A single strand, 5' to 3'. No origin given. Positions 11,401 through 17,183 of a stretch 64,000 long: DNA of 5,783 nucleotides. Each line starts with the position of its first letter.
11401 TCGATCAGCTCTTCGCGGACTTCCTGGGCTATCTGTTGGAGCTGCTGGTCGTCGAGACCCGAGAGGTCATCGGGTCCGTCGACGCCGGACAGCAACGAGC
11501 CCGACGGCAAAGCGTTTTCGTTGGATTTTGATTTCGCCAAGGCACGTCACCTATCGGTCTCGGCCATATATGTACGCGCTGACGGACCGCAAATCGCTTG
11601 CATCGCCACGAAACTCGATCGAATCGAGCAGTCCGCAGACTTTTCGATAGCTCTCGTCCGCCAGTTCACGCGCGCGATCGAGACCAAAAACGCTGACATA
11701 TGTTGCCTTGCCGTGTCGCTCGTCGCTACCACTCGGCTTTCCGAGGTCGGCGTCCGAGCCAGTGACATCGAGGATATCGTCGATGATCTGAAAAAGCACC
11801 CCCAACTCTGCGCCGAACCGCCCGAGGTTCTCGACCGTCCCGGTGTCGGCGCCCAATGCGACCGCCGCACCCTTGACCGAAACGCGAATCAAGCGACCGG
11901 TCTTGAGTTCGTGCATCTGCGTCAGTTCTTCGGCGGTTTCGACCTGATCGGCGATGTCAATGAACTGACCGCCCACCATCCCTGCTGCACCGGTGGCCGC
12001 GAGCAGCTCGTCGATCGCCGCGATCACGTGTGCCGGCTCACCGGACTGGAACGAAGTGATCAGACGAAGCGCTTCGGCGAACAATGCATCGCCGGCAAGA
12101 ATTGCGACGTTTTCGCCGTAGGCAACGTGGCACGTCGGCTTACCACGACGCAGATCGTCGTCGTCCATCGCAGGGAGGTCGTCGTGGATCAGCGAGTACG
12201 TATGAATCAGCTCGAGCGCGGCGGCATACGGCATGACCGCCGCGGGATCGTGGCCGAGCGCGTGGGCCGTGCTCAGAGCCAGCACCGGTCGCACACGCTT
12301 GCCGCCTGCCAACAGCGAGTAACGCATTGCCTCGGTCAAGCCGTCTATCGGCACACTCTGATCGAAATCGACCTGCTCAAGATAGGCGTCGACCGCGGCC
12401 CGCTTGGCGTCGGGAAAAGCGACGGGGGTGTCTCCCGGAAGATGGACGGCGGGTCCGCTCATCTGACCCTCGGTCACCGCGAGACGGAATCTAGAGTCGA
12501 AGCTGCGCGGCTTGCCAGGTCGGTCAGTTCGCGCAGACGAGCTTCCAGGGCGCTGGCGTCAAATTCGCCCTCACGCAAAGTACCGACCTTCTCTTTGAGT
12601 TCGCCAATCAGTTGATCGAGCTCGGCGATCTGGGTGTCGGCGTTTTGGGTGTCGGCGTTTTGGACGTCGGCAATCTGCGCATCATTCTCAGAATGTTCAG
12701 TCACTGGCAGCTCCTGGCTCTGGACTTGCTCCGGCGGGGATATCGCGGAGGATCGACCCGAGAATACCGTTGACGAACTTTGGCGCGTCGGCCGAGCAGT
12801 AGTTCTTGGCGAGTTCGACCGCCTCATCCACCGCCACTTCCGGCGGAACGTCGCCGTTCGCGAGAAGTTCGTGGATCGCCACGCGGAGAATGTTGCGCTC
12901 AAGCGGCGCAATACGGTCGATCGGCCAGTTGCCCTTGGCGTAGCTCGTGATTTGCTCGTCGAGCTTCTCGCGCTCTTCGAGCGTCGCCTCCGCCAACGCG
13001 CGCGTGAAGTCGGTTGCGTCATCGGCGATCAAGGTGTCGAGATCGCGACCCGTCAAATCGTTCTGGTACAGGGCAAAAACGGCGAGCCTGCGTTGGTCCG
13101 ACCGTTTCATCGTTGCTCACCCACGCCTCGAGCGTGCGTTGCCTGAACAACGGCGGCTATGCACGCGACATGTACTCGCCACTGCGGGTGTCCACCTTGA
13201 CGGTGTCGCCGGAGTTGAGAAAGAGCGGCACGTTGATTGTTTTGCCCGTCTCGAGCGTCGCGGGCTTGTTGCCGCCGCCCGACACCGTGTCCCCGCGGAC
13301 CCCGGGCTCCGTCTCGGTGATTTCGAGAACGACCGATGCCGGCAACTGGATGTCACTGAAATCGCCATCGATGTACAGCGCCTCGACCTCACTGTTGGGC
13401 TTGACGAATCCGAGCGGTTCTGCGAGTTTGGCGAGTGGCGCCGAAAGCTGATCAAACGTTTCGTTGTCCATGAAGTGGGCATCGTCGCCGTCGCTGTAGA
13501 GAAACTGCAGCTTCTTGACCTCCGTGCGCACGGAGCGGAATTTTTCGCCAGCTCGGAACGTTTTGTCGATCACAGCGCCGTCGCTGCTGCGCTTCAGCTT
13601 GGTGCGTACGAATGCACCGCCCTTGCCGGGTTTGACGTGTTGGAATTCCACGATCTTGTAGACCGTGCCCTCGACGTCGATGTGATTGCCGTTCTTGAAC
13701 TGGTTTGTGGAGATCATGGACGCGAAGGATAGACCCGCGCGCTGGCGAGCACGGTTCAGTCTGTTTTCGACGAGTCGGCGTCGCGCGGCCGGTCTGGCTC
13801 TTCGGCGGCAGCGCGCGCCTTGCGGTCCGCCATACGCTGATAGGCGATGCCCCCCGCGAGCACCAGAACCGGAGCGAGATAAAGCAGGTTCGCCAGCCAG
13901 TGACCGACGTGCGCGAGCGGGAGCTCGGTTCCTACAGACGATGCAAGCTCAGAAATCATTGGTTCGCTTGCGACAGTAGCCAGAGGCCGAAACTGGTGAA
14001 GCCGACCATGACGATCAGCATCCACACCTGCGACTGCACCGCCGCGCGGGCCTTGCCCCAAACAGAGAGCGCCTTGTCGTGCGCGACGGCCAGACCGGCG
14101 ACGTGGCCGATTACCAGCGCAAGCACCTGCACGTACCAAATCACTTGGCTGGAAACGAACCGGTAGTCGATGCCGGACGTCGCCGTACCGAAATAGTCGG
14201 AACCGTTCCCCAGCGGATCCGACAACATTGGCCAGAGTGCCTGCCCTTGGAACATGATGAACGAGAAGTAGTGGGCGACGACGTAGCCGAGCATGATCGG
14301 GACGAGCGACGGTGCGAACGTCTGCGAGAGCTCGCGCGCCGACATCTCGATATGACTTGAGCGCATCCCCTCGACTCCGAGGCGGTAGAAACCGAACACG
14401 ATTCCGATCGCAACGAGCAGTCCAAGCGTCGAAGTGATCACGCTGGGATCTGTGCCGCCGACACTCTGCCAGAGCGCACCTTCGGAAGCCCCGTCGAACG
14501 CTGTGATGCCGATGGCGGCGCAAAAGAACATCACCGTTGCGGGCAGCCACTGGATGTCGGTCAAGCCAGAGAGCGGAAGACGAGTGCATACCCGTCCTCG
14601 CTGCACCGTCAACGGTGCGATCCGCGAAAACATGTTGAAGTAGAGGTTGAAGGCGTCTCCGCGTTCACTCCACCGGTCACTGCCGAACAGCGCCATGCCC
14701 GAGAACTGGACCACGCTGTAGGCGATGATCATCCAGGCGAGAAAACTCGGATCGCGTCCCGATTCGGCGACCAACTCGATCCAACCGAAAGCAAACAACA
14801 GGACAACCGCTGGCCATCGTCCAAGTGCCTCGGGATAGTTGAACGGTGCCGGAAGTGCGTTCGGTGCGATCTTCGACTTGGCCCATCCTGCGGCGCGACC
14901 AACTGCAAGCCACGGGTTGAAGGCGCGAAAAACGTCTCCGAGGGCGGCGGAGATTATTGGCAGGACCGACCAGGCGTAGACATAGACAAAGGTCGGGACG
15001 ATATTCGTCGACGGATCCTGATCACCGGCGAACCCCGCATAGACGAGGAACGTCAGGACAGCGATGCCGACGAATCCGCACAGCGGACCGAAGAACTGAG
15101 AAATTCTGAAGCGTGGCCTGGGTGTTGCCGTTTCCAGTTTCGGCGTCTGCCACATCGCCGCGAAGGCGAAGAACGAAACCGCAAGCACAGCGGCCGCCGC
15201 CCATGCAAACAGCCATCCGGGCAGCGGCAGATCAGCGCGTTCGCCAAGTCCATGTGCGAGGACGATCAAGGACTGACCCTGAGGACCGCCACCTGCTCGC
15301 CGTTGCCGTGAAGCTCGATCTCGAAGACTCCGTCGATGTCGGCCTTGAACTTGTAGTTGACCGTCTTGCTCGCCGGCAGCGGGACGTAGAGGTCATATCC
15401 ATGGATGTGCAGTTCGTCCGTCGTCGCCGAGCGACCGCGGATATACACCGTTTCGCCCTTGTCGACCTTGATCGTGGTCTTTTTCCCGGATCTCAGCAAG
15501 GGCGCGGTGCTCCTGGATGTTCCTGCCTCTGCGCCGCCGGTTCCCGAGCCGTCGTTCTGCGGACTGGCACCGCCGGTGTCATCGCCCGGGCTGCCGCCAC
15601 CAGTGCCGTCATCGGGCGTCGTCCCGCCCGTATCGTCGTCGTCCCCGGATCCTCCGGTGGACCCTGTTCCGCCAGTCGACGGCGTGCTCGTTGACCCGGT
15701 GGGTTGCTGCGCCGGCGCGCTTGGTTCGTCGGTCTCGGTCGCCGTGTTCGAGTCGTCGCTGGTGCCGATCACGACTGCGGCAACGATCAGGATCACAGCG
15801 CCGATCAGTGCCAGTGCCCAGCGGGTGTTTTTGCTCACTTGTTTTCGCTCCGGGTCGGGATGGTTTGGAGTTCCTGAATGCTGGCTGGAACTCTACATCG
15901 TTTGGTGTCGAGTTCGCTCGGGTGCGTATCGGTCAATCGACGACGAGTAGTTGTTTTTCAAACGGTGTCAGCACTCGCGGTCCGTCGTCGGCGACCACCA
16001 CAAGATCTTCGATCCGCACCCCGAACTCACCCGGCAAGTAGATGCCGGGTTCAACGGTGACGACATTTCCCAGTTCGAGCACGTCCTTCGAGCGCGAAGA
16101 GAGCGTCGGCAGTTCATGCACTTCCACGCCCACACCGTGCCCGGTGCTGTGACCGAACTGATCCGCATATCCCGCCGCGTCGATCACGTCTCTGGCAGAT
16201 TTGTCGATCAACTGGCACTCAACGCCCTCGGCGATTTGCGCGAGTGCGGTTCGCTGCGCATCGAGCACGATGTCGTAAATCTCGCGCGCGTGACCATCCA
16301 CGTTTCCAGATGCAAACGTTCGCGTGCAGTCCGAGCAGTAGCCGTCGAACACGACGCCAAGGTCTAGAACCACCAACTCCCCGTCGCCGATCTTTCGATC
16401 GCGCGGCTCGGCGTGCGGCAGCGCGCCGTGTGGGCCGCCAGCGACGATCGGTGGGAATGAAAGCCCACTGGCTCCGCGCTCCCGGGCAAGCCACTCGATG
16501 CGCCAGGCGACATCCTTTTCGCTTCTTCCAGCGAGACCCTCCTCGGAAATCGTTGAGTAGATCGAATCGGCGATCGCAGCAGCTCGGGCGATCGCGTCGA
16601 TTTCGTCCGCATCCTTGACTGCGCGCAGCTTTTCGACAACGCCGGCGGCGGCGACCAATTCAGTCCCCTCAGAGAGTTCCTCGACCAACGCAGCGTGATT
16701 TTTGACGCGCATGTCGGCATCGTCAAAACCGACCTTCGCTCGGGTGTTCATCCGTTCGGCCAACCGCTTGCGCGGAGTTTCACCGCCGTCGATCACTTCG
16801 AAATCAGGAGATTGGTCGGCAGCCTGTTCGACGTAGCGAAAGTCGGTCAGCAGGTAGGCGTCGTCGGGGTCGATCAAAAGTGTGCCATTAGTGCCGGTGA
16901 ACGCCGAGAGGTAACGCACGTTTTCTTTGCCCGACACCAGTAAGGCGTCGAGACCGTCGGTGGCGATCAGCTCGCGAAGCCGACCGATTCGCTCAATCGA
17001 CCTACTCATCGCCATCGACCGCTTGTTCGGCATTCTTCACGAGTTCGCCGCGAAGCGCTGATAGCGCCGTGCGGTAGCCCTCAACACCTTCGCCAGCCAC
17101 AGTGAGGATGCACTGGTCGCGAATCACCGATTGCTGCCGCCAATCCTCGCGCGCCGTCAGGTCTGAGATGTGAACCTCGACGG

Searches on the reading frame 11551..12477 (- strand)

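Call 69: search_protein_families(library=pfam, proteins=[window:11551-12477:-], max_evalue=0.001)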
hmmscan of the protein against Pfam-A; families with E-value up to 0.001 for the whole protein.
window:11551-12477:- (308 aa): 1 family
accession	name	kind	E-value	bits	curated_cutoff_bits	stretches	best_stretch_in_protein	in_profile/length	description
PF00348.22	polyprenyl_synt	-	1.7e-58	198.3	27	1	47-272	4-225/251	Polyprenyl synthetase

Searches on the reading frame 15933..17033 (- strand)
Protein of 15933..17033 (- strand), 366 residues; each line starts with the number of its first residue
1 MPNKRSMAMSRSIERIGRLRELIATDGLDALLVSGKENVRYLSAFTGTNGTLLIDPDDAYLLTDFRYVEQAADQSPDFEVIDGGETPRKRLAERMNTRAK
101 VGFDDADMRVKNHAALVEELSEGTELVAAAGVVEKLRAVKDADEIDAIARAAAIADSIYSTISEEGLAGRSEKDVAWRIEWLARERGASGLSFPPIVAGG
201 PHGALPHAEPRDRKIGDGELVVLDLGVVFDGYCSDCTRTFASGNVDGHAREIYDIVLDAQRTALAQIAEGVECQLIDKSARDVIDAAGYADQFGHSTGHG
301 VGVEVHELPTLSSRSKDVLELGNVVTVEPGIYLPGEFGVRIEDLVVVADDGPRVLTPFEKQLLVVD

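Call 69: search_protein_families(library=pfam, proteins=[window:15933-17033:-], max_evalue=0.001)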
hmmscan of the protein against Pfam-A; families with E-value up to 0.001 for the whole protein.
window:15933-17033:- (366 aa): 2 families
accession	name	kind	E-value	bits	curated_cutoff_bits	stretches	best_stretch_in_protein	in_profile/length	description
PF00557.29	Peptidase_M24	-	3.1e-64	217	23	1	147-348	2-207/208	Metallopeptidase family M24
PF01321.24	Creatinase_N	-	3.5e-26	92.7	22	1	15-139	1-128/128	Creatinase/Prolidase N-terminal domain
